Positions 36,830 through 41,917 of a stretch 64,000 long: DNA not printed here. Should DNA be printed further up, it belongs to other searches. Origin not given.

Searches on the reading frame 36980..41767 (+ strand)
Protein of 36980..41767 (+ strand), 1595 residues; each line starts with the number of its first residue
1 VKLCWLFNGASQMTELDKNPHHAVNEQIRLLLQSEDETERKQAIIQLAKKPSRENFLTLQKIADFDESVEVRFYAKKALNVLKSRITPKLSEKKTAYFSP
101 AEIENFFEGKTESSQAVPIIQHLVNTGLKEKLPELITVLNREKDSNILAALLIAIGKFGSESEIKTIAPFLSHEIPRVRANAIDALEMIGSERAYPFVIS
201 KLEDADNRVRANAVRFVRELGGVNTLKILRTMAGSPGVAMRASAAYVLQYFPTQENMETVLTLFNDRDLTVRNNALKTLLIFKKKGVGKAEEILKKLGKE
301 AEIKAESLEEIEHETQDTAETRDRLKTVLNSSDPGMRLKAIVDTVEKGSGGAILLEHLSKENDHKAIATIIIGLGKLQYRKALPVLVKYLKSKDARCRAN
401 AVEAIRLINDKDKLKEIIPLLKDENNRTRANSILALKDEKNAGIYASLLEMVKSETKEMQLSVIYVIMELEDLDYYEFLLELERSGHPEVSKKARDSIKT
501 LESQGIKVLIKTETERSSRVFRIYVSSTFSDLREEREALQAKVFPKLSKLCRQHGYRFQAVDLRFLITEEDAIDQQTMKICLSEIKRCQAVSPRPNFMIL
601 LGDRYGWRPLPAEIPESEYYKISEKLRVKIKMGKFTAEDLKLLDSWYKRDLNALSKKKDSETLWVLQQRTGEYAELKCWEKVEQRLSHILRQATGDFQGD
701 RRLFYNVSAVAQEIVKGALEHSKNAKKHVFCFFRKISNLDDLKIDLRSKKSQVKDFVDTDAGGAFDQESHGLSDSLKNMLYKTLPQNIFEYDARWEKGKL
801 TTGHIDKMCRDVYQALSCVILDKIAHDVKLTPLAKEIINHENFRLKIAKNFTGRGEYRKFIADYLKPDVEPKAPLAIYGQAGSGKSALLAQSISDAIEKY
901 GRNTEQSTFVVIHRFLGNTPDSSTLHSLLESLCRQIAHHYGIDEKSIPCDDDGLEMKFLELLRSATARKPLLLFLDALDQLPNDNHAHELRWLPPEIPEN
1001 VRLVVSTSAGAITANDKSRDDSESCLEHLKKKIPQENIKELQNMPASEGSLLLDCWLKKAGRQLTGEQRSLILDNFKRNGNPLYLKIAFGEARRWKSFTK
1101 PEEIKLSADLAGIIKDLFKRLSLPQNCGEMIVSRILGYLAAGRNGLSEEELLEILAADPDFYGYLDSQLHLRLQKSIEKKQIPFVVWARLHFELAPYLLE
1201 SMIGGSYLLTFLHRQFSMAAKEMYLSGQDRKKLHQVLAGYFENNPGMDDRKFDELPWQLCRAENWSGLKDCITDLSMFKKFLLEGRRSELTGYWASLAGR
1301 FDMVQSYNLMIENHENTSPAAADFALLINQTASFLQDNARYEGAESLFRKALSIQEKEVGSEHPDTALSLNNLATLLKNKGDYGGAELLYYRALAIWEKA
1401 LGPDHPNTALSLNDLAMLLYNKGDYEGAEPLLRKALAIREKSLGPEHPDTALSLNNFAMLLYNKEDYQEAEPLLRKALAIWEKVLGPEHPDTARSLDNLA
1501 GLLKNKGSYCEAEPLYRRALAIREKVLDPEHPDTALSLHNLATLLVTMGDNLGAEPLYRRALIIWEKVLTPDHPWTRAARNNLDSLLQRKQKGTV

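Call 25: search_protein_families(library=ncbifam, proteins=[window:36980-41767:+], max_evalue=0.1)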
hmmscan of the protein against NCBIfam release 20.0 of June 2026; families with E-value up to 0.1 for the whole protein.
window:36980-41767:+ (1595 aa): 15 families
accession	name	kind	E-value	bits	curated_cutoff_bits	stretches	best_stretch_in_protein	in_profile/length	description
NF040586.1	FxSxx_TPR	equivalog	1.6e-46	159.3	300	1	1322-1588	425-693/830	FxSxx-COOH system tetratricopeptide repeat protein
NF045915.1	PhycobilmeDegNblB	equivalog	1.4e-15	57.4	300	2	25-234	3-202/214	phycobilisome degradation protein NblB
NF010374.0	PRK13800.1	equivalog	9e-12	44.1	1196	1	136-436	596-895/898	fumarate reductase/succinate dehydrogenase flavoprotein subunit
NF058502.1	phyc_lyase_CpcE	equivalog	2.7e-11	43.5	330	2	113-215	102-201/260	C-phycocyanin alpha-cysteine-84 phycocyanobilin lyase subunit CpcE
TIGR02521.1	type_IV_pilW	equivalog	9.4e-11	41.7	154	2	1447-1550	95-184/234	type IV pilus biogenesis/stability protein PilW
NF058505.1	phyc_lyase_CpeY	equivalog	9.6e-10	37.6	600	1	349-439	112-205/419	C-phycoerythrin alpha-cysteine-82 phycoerythrobilin lyase CpeY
TIGR02917.1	PEP_TPR_lipo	equivalog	1.5e-08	33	312.2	2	1359-1439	796-867/899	XrtA/PEP-CTERM system TPR-repeat protein PrsT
TIGR02270.1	TIGR02270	subfamily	3.8e-06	26.2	206.8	1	145-235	161-251/410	TIGR02270 family protein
NF033920.0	C39_PA2778_fam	equivalog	7.5e-06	25.5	150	1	1394-1480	176-253/255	PA2778 family cysteine peptidase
NF040959.1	MamA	equivalog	0.00012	21.6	200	0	1391-1440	88-136/204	magnetosome protein MamA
NF058515.1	phyc_lyase_CpcF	equivalog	0.00015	21.4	220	1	135-249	3-117/200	C-phycocyanin alpha-cysteine-84 phycocyanobilin lyase subunit CpcF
NF033758.1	gliding_GltE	equivalog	0.0016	17.5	225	0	1368-1437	121-182/411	adventurous gliding motility TPR repeat lipoprotein GltE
NF006908.0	PRK09400.1-3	equivalog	0.002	17.9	97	1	43-63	24-44/71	preprotein translocase subunit SecE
NF007244.0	PRK09687.1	equivalog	0.0036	16.6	275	0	353-464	94-215/285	putative lyase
NF045662.1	DVU0298_fam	equivalog_domain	0.0099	15.5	75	0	380-425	144-189/213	DVU0298 family protein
